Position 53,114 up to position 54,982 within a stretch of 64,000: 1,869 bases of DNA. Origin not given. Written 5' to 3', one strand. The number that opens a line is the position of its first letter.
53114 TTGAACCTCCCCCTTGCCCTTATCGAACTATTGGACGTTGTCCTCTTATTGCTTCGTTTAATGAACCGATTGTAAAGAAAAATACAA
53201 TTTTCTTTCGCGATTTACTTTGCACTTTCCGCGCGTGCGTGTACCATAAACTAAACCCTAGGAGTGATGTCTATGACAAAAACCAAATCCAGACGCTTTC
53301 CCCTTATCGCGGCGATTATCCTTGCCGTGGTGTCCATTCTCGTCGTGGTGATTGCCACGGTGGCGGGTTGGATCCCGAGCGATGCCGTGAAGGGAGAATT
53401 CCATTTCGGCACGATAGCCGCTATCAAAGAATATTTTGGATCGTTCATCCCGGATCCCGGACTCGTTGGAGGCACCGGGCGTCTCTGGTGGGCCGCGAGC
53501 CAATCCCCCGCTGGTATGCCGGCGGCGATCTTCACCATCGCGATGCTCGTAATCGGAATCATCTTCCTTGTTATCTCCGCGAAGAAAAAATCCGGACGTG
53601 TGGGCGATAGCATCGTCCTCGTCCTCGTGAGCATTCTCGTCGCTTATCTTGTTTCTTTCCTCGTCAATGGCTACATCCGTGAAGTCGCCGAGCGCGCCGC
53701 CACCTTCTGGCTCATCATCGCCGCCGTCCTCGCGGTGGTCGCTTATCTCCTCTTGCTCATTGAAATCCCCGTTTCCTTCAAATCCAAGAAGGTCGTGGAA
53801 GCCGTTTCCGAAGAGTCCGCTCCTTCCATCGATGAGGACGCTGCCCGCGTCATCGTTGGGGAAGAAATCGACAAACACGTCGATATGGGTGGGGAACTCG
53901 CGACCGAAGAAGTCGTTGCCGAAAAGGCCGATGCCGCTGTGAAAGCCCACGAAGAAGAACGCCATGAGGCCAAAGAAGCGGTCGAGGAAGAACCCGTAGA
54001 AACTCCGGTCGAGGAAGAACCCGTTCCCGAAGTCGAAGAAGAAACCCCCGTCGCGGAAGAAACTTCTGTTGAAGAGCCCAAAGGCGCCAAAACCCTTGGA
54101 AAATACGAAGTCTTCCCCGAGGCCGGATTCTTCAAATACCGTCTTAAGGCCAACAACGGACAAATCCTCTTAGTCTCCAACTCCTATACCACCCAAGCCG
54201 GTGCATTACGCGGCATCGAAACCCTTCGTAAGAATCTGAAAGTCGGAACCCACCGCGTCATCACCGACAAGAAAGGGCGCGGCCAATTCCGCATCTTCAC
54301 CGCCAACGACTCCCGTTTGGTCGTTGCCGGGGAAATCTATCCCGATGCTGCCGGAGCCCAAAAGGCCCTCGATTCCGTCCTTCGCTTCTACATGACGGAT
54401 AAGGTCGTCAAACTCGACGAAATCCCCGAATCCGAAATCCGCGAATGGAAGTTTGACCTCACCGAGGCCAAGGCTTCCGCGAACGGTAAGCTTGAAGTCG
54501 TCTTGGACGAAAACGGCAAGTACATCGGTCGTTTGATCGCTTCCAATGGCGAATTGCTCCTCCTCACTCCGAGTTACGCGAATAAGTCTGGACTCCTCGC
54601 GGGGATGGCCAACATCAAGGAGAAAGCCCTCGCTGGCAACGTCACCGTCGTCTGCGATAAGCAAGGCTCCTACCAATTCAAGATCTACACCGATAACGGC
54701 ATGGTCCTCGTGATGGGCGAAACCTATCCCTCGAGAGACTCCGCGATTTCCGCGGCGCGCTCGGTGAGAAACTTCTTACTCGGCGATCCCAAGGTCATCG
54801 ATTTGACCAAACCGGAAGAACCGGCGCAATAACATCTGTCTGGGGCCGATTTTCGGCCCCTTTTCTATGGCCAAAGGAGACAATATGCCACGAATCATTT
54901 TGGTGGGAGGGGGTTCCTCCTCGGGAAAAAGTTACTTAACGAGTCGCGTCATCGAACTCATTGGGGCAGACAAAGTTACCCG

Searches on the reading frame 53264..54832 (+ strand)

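Call 23: search_protein_families(library=pfam, proteins=[window:53264-54832:+], max_evalue=0.0001)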
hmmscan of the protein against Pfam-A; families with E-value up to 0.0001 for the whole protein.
window:53264-54832:+ (522 aa): 1 family
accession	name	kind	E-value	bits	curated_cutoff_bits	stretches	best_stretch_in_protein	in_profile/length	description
PF07411.17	DUF1508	-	2.5e-29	101.3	22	3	287-324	3-40/48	Domain of unknown function (DUF1508)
